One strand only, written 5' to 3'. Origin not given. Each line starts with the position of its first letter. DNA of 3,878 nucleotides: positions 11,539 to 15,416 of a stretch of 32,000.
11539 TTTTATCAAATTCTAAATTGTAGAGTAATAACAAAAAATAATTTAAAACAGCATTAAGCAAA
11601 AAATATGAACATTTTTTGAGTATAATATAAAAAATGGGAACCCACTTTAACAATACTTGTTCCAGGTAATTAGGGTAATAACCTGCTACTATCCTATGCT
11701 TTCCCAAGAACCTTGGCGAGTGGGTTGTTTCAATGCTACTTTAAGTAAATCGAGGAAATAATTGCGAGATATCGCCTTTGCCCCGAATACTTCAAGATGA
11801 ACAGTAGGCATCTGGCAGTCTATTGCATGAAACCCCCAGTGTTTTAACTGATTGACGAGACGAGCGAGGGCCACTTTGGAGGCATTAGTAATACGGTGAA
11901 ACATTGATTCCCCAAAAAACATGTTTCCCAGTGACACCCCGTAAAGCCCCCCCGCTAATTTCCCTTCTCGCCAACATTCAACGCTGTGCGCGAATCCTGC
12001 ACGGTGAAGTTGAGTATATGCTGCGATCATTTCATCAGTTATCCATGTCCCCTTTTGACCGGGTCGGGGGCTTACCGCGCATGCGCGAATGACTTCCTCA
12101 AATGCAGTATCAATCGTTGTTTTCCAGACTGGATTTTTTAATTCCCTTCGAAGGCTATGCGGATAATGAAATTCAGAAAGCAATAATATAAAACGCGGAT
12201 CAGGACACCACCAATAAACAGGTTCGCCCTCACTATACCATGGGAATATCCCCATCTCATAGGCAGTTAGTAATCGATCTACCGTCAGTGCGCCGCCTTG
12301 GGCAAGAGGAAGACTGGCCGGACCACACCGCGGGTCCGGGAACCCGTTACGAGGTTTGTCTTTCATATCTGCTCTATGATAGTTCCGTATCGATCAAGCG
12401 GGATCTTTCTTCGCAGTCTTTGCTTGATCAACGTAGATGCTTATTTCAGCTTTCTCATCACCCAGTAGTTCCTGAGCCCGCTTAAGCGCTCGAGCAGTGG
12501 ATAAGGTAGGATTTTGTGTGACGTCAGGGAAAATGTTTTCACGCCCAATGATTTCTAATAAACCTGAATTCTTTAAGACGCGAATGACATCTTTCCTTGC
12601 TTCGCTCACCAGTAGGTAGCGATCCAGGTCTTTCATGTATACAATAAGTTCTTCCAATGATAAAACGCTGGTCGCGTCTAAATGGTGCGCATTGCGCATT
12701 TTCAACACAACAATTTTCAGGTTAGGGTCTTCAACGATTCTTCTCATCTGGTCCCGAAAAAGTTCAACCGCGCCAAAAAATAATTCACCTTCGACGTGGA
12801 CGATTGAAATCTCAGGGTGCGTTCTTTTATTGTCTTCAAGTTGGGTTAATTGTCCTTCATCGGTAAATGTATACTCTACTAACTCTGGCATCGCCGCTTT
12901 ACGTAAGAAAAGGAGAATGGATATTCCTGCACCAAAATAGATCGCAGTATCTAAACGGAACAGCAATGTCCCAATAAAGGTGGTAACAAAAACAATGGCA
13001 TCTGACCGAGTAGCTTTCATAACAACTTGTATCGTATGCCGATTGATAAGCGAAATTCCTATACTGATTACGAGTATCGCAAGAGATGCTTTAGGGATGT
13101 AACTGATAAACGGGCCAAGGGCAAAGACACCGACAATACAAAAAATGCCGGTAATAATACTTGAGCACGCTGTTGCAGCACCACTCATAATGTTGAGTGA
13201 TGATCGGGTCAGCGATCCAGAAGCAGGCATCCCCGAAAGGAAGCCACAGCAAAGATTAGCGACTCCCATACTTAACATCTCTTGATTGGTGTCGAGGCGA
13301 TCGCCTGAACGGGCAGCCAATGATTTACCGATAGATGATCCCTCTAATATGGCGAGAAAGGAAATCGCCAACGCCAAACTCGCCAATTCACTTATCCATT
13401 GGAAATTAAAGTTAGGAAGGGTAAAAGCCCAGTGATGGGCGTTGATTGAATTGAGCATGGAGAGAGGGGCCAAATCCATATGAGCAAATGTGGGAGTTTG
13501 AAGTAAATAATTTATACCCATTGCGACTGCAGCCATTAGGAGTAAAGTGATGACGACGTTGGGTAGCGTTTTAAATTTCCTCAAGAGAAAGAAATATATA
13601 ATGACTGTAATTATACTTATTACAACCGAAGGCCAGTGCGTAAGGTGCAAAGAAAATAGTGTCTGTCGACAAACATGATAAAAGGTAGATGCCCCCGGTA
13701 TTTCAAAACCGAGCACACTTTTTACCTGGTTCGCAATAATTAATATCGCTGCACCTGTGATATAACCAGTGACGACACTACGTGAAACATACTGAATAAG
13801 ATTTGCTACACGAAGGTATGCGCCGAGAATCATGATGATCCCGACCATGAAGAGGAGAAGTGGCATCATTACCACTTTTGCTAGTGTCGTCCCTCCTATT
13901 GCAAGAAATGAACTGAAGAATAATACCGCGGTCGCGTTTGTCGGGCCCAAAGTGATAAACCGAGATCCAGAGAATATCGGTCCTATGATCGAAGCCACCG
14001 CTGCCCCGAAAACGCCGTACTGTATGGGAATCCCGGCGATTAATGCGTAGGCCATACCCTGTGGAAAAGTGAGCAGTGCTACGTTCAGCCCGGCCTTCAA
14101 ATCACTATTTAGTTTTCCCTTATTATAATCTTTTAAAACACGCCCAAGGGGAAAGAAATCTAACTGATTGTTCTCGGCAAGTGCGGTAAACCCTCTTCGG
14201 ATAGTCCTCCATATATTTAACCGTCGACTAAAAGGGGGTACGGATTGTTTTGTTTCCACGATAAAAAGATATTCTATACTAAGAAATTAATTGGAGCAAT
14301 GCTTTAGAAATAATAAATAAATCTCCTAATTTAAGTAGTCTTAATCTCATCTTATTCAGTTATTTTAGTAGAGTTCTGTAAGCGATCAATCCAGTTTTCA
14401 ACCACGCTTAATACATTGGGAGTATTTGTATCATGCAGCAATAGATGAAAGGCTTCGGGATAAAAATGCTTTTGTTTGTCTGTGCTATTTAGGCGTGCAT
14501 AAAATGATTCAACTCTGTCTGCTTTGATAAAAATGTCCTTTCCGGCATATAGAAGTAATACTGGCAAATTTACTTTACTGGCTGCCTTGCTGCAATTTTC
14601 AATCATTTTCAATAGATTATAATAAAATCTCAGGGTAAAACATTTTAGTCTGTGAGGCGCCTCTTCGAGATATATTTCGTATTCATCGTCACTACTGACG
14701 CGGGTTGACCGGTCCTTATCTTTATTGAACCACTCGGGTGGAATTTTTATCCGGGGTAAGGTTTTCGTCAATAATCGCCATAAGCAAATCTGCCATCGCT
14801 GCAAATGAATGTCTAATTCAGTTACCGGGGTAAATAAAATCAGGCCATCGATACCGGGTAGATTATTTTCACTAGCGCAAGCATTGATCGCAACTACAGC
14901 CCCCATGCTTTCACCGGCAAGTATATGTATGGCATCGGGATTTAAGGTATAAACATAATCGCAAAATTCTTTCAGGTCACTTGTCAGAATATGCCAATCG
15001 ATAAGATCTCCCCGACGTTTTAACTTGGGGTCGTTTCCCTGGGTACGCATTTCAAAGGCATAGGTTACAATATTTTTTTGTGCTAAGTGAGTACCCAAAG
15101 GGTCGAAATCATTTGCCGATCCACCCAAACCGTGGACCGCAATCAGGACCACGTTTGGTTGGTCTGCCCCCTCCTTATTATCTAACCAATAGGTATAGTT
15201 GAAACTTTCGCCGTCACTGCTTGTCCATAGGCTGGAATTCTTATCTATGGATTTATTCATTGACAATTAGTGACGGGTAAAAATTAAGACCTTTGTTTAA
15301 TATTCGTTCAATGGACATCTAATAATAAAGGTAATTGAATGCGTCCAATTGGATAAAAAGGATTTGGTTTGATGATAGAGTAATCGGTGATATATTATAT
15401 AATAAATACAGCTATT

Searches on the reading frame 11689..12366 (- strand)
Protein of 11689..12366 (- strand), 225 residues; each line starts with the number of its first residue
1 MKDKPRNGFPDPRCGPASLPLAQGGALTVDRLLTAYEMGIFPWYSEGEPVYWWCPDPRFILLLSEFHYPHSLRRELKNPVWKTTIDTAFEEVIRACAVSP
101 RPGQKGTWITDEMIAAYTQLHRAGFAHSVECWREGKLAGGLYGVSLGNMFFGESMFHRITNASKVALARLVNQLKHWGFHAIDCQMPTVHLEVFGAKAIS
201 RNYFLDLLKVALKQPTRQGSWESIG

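Call 48: search_protein_families(library=pfam, proteins=[window:11689-12366:-], max_evalue=0.001)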
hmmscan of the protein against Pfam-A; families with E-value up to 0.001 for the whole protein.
window:11689-12366:- (225 aa): 1 family
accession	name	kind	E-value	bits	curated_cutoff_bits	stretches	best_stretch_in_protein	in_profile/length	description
PF03588.20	Leu_Phe_trans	-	6e-77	257.4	22.7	1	30-199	2-170/171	Leucyl/phenylalanyl-tRNA protein transferase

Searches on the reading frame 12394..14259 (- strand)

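Call 49: search_protein_families(library=pfam, proteins=[window:12394-14259:-], max_evalue=0.001)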
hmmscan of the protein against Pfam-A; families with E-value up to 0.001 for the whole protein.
window:12394-14259:- (621 aa): 3 families
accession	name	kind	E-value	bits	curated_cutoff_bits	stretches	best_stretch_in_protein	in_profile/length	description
PF00916.26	Sulfate_transp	-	3.1e-68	230.7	23.2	1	50-427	1-380/380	Sulfate permease family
PF01740.26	STAS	-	5.5e-16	58.7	22.6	1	478-581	4-104/106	STAS domain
PF16983.11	MFS_MOT1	-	2.3e-05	25.1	30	1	313-404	25-111/111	Molybdate transporter of MFS superfamily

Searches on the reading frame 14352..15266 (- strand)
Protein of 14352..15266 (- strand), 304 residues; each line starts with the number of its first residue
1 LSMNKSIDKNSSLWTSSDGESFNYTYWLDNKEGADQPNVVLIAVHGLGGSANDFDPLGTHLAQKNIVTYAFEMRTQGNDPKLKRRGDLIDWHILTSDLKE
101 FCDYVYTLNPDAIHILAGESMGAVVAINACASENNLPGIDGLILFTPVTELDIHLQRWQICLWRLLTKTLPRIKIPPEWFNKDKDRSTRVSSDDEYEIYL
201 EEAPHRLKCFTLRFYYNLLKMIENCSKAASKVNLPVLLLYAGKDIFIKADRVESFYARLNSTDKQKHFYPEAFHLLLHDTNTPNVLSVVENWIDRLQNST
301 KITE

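Call 49: search_protein_families(library=pfam, proteins=[window:14352-15266:-], max_evalue=0.001)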
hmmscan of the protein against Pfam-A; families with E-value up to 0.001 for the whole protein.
window:14352-15266:- (304 aa): 4 families
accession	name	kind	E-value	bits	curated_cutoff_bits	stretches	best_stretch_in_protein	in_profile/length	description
PF12146.15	Hydrolase_4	-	6.8e-43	147.1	27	1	36-280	2-238/239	Serine aminopeptidase, S33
PF12697.13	Abhydrolase_6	-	1.2e-08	36.3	26.3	1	42-239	2-172/217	Alpha/beta hydrolase family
PF00561.26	Abhydrolase_1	-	7.6e-08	32.8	25.8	1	40-147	2-102/245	alpha/beta hydrolase fold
PF01738.24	DLH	-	0.00065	19.8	21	0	223-281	133-193/217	Dienelactone hydrolase family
